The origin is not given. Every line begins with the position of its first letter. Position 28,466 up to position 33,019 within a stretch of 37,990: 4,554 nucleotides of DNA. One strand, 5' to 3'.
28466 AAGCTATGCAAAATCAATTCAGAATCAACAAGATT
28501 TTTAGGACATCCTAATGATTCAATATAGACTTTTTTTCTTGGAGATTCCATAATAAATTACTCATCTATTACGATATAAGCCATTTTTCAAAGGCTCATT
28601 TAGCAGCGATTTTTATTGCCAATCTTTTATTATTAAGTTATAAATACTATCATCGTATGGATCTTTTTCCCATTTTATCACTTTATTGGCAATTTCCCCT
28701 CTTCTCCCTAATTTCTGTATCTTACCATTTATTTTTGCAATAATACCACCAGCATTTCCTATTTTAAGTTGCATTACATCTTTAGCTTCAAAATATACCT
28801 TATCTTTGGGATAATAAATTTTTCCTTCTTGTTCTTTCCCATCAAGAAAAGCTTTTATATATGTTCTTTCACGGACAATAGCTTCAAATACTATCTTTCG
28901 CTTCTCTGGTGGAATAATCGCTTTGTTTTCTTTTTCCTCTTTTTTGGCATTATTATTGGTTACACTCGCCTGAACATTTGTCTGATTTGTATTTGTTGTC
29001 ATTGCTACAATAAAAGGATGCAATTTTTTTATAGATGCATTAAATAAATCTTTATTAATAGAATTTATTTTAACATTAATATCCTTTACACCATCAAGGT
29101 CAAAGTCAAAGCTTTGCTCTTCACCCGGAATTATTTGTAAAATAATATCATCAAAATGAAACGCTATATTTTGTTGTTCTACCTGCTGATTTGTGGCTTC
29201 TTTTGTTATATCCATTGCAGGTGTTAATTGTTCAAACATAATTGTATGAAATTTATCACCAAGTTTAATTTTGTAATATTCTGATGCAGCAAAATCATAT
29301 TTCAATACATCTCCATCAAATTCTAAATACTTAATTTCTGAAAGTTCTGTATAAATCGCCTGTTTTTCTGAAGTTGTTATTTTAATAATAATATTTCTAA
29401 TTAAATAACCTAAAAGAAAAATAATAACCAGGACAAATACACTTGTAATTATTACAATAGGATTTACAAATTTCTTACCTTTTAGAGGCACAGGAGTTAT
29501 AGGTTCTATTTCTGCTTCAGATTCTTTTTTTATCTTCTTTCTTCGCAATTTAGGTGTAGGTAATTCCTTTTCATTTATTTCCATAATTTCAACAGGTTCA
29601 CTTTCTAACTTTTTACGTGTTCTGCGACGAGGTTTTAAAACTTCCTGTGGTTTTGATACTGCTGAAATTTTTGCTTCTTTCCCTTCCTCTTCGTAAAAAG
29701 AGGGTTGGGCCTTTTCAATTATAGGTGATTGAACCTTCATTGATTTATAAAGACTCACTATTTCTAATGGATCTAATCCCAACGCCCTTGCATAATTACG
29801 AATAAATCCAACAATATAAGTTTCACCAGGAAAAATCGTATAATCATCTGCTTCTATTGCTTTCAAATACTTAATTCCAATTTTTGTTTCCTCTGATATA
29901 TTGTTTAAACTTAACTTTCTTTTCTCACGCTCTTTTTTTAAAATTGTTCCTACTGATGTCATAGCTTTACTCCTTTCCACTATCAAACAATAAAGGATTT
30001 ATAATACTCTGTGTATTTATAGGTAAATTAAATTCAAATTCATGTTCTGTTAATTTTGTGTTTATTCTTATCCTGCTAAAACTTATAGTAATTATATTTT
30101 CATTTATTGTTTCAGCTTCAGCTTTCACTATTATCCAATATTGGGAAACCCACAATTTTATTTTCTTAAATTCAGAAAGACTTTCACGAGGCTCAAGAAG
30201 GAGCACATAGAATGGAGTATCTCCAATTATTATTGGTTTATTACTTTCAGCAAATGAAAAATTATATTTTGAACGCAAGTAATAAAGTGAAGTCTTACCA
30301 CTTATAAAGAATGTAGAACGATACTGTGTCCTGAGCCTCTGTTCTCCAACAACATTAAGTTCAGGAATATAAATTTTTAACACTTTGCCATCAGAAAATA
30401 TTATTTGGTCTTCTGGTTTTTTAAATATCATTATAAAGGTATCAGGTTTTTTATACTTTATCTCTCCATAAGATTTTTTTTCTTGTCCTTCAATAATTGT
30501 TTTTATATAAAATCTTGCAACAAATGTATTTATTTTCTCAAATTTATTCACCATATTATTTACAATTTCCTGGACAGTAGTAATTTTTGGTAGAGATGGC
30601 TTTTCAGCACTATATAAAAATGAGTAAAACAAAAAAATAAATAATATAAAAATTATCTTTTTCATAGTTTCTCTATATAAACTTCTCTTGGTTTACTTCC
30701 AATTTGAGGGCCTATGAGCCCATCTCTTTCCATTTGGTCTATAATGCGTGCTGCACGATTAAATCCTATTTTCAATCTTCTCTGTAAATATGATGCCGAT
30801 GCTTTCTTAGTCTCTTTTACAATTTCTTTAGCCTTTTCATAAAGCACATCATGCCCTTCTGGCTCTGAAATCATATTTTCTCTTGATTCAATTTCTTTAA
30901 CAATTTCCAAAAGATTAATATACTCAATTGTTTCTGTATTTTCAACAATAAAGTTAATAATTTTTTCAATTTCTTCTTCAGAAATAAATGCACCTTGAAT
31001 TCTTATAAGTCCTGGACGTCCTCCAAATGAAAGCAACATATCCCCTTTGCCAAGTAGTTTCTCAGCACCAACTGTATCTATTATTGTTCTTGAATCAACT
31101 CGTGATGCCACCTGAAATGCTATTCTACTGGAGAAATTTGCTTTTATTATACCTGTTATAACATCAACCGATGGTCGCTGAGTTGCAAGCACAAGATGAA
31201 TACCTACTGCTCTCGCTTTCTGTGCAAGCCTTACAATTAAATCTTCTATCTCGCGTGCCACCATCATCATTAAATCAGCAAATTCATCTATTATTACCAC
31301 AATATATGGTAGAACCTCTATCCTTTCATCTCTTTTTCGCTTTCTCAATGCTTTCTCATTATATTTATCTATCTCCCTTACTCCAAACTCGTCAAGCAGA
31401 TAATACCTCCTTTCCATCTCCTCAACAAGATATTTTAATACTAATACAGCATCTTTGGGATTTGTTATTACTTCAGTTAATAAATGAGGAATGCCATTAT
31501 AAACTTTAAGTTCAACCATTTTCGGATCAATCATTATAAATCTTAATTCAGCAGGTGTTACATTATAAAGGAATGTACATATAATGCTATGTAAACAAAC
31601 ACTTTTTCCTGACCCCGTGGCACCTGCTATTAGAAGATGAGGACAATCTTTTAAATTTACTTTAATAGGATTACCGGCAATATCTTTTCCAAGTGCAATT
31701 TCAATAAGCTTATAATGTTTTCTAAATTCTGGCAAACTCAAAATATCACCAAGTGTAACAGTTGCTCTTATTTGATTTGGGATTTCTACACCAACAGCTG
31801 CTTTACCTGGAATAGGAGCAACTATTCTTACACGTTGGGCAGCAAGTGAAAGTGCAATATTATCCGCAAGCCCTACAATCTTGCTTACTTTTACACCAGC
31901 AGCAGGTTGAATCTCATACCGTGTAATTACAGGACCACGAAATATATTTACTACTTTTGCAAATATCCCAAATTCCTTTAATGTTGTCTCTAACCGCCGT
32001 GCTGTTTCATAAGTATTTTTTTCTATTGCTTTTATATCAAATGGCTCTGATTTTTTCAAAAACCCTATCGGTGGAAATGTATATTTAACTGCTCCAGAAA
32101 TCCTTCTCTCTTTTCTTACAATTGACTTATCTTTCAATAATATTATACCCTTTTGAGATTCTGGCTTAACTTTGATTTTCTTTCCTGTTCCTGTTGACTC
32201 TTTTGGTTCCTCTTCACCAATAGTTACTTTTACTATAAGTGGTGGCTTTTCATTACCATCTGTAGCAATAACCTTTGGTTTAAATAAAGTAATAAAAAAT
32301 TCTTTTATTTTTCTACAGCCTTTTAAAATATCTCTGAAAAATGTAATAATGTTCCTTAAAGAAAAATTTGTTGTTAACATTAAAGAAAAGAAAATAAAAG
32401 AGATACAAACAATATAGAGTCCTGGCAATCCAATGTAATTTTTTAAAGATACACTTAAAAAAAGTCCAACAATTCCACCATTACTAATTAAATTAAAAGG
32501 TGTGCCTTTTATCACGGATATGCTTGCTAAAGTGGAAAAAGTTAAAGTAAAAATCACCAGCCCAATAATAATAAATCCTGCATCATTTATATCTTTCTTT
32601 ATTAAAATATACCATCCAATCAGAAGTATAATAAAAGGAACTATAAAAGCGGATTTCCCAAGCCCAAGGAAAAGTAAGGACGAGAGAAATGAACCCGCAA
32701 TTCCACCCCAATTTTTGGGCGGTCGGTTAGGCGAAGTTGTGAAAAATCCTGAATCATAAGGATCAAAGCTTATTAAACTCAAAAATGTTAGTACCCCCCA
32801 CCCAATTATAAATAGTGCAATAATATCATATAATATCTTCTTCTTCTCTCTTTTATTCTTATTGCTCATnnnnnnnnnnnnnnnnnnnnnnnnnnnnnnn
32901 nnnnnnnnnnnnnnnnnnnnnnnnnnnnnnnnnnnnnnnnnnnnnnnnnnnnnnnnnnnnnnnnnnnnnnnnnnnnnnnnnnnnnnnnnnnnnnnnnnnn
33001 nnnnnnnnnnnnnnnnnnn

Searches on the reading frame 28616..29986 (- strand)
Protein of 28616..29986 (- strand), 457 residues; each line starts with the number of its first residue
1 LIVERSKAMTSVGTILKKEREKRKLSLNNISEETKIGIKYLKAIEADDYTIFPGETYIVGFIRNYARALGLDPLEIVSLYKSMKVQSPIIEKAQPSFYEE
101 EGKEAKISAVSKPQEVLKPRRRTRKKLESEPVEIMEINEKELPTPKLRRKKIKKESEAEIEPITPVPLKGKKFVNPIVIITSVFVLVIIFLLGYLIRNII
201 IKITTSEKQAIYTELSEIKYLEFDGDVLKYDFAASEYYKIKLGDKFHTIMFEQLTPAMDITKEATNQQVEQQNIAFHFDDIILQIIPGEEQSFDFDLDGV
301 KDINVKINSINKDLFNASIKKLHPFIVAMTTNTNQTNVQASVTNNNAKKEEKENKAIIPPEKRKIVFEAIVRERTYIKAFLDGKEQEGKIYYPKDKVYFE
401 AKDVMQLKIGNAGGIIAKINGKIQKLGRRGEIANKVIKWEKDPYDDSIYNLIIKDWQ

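Call 13: search_protein_families(library=pfam, proteins=[window:28616-29986:-])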
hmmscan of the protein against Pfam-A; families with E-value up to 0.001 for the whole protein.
window:28616-29986:- (457 aa): 2 families
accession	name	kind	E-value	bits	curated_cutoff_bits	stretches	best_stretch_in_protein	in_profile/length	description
PF13413.12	HTH_25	-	1.6e-23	82.7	24.6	1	15-75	1-61/62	Helix-turn-helix domain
PF12844.13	HTH_19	-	2.4e-08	34.2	30.2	1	16-80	4-62/64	Helix-turn-helix domain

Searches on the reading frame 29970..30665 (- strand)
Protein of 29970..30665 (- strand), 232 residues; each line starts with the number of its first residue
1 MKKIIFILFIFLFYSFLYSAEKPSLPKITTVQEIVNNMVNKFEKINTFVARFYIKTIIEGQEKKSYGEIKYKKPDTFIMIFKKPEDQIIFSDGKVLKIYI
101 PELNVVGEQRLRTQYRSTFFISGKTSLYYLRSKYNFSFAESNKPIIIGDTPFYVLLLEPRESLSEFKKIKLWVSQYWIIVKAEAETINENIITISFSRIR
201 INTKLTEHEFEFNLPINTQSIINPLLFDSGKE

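Call 13: search_protein_families(library=pfam, proteins=[window:29970-30665:-])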
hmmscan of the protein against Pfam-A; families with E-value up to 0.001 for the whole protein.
window:29970-30665:- (232 aa): 1 family
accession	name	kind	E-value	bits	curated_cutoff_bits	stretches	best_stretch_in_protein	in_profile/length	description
PF03548.22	LolA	-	5.1e-12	46.3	23.6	1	44-212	2-164/165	Outer membrane lipoprotein carrier protein LolA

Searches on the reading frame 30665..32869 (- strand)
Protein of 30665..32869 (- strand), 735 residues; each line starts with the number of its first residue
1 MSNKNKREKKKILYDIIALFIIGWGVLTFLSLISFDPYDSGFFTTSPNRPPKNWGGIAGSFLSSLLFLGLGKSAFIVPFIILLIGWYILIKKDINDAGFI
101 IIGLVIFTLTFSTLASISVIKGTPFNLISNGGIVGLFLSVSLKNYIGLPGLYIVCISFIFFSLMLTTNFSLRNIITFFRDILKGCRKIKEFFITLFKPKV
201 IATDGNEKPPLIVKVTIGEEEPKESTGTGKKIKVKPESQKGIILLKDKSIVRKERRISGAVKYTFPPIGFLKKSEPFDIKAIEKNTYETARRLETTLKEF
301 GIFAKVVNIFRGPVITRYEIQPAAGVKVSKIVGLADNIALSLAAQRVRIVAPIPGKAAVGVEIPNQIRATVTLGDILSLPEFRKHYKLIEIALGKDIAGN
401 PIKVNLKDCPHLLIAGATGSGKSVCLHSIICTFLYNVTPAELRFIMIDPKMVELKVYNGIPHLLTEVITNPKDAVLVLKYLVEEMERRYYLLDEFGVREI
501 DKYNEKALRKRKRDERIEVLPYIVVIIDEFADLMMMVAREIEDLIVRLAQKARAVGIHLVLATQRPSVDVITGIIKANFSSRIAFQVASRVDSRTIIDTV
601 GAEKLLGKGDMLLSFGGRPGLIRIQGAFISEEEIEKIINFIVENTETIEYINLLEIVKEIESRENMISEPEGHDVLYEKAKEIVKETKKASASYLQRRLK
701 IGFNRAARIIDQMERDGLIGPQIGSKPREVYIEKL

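Call 13: search_protein_families(library=pfam, proteins=[window:30665-32869:-])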
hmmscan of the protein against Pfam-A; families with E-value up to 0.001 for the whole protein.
window:30665-32869:- (735 aa): 6 families
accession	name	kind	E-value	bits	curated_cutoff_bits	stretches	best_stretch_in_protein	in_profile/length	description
PF01580.24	FtsK_SpoIIIE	-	2.6e-68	230.2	24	1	375-568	4-221/221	FtsK/SpoIIIE family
PF17854.6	FtsK_alpha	-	1.4e-31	109.1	22.9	1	265-365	1-101/101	FtsK alpha domain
PF13491.11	FtsK_4TM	-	3.9e-28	98.7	23.1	1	11-175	2-167/171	4TM region of DNA translocase FtsK/SpoIIIE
PF09397.16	FtsK_gamma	-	6.3e-28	96.7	30.6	1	673-732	3-62/63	Ftsk gamma domain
PF01935.23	DUF87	-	0.00032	21.3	23.2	0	401-449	13-60/220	Helicase HerA, central domain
PF12846.13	AAA_10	-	0.00088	18.8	27.5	0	402-452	14-60/362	AAA-like domain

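Call 56: find_homologous_proteins(query=window:30665-32869:-, max_evalue=1e-150)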
Query window:30665-32869:- (735 aa): 267 proteins with E <= 1e-150 among 8000 candidates; the best 120 are listed.
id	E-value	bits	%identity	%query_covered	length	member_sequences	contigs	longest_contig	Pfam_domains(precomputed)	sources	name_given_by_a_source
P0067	0.0e+0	1600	100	100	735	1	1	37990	PF17854.7,PF13491.12,PF01580.25,PF09397.17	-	-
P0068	0.0e+0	1332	81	100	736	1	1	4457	PF17854.7,PF13491.12,PF01580.25,PF09397.17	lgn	-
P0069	0.0e+0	1166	73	100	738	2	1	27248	PF01935.24,PF17854.7,PF13491.12,PF01580.25,PF09397.17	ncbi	-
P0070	0.0e+0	1135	72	99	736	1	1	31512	PF17854.7,PF13491.12,PF01580.25,PF09397.17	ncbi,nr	ncbi:MAG: DNA translocase FtsK [Spirochaetes bacterium]|nr:DNA translocase FtsK [Spirochaetota bacte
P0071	0.0e+0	1037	67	100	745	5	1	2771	PF17854.7,PF13491.12,PF01580.25,PF09397.17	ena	-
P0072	2.7e-272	923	61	100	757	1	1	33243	PF17854.7,PF12846.14,PF13491.12,PF01580.25,PF09397.17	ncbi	-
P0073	7.5e-268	909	61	98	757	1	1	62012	PF17854.7,PF12846.14,PF13491.12,PF01580.25,PF09397.17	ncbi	-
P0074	2.5e-265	900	58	100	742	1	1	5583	PF01935.24,PF17854.7,PF13491.12,PF01580.25,PF09397.17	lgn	-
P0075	3.2e-263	893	57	100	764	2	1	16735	PF17854.7,PF13491.12,PF01580.25,PF09397.17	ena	-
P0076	6.6e-263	892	60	100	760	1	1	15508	PF17854.7,PF13491.12,PF01580.25,PF09397.17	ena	-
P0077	1.0e-262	892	60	99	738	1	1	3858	PF17854.7,PF13491.12,PF01580.25,PF09397.17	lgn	-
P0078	6.7e-260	882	58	99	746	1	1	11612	PF17854.7,PF13491.12,PF01580.25,PF09397.17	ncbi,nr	ncbi:MAG: DNA translocase FtsK [bacterium]|nr:DNA translocase FtsK [bacterium]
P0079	1.4e-259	881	59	100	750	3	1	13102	PF01935.24,PF17854.7,PF13491.12,PF01580.25,PF09397.17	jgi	-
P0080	2.1e-259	881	58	99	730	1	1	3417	PF01935.24,PF17854.7,PF13491.12,PF01580.25,PF09397.17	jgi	-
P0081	5.6e-258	876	58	99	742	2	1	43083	PF17854.7,PF12846.14,PF13491.12,PF01580.25,PF09397.17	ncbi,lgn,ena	-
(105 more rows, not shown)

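Call 57: find_encoding_contigs(protein=P0068, flank=3000, max_places=2)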
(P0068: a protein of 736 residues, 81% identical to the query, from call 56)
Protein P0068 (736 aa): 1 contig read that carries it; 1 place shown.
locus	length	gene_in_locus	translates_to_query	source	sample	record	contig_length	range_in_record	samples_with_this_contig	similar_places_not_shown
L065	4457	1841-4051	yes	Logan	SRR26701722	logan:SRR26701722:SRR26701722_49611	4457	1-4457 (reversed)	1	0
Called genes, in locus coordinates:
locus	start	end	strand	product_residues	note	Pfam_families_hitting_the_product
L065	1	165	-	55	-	?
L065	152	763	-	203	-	PF00440:TetR_N, PF17932:TetR_C_24 (weak)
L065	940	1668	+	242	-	PF01255:Prenyltransf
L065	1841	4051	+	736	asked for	PF13491:FtsK_4TM, PF17854:FtsK_alpha, PF01580:FtsK_SpoIIIE, PF09397:FtsK_gamma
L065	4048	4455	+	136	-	?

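Call 58: find_encoding_contigs(protein=P0069, flank=10000, max_places=2)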
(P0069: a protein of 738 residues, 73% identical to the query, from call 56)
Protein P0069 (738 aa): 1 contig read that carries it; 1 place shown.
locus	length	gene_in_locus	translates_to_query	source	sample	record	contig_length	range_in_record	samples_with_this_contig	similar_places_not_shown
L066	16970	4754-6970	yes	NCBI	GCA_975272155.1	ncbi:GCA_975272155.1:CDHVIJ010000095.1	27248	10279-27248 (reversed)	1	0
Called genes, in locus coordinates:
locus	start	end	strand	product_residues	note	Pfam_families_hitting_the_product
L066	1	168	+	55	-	?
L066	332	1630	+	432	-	PF01547:SBP_bac_1, PF13416:SBP_bac_8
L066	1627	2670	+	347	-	PF02018:CBM_4_9 (weak)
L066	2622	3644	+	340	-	-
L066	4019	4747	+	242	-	PF01255:Prenyltransf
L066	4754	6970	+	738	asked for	PF13491:FtsK_4TM, PF01935:DUF87 (faint), PF17854:FtsK_alpha, PF01580:FtsK_SpoIIIE, PF09397:FtsK_gamma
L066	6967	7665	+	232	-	PF03548:LolA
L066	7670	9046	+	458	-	PF12844:HTH_19, PF13413:HTH_25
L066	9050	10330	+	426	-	PF00919:UPF0004, PF04055:Radical_SAM, PF18693:TRAM_2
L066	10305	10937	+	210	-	PF01066:CDP-OH_P_transf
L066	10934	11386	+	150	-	PF04608:PgpA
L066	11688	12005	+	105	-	PF11950:DUF3467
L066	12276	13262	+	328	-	PF03462:PCRF, PF00472:RF-1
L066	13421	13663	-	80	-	PF02416:TatA_B_E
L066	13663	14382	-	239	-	PF00902:TatC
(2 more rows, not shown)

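Call 59: find_encoding_contigs(protein=P0070, flank=10000, max_places=2)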
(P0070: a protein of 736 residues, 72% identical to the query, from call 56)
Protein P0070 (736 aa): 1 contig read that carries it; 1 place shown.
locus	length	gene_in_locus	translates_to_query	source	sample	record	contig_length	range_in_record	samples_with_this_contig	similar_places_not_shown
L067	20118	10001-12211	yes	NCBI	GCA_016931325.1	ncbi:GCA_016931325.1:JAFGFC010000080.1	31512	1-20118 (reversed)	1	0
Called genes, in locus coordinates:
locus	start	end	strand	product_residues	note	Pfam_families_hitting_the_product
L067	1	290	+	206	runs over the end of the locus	PF27325:MJ0538 (weak), PF01991:vATP-synt_E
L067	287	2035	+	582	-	PF02874:ATP-synt_ab_N (weak), PF16886:ATP-synt_ab_Xtn, PF00006:ATP-synt_ab, PF22919:ATP-synt_VA_C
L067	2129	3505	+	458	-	PF02874:ATP-synt_ab_N, PF00006:ATP-synt_ab, PF22919:ATP-synt_VA_C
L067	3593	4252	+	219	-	PF01813:ATP-synt_D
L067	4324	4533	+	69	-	PF11213:DUF3006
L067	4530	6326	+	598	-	PF02353:CMAS (weak), PF13489:Methyltransf_23, PF13847:Methyltransf_31, PF08241:Methyltransf_11, PF08242:Methyltransf_12, PF13649:Methyltransf_25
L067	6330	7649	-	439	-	PF00483:NTP_transferase, PF01128:IspD, PF02348:CTP_transf_3 (weak), PF12804:NTP_transf_3, PF25084:LbH_EIF2B (weak), PF25087:GMPPB_C, PF00132:Hexapep (weak)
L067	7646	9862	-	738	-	PF03030:H_PPase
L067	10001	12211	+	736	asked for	PF13491:FtsK_4TM, PF17854:FtsK_alpha, PF01580:FtsK_SpoIIIE, PF09397:FtsK_gamma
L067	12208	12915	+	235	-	PF03548:LolA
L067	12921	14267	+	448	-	PF12844:HTH_19, PF13413:HTH_25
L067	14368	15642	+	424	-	PF00919:UPF0004, PF04055:Radical_SAM, PF18693:TRAM_2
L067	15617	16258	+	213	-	PF01066:CDP-OH_P_transf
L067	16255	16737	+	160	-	PF04608:PgpA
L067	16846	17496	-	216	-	PF00702:Hydrolase, PF13419:HAD_2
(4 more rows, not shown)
